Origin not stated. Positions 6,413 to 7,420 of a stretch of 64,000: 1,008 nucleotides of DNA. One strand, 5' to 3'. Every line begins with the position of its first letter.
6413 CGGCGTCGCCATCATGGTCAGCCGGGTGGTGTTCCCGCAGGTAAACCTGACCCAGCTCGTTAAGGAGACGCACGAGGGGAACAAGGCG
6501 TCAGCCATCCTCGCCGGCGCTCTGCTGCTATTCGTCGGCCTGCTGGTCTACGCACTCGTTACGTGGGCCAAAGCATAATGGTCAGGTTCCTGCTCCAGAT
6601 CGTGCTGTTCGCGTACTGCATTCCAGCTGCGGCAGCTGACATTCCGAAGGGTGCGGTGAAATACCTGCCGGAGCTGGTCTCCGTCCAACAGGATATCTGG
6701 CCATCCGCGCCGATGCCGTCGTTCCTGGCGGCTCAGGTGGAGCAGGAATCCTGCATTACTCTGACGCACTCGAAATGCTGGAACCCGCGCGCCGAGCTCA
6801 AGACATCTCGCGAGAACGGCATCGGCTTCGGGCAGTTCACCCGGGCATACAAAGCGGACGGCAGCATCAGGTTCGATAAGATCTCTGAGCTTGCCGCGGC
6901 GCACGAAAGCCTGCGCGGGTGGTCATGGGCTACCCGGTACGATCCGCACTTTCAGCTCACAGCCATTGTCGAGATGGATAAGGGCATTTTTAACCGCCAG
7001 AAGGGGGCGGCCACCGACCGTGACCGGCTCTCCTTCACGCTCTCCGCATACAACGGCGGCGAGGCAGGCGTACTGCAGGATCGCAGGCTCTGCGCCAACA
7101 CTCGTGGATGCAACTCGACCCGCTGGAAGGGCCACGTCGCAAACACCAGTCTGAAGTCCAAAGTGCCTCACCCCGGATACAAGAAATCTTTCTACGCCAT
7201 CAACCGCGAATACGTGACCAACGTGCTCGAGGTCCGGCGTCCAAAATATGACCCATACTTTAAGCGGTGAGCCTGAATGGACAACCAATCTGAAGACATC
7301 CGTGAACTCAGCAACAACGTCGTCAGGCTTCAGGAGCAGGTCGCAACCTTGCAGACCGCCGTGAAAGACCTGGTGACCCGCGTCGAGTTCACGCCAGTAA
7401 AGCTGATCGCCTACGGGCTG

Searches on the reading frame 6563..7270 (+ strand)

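Call 9: search_protein_families(library=pfam, proteins=[window:6563-7270:+], max_evalue=0.01)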
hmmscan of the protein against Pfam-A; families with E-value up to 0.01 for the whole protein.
window:6563-7270:+ (235 aa): 0 families

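Call 10: search_protein_families(library=phrogs, proteins=[window:6563-7270:+], max_evalue=0.001)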
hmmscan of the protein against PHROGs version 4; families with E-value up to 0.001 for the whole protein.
window:6563-7270:+ (235 aa): 1 family
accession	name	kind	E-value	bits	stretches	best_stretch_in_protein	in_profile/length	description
phrog_669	-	lysis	9.8e-25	87.1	1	19-230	905-1058/1946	endolysin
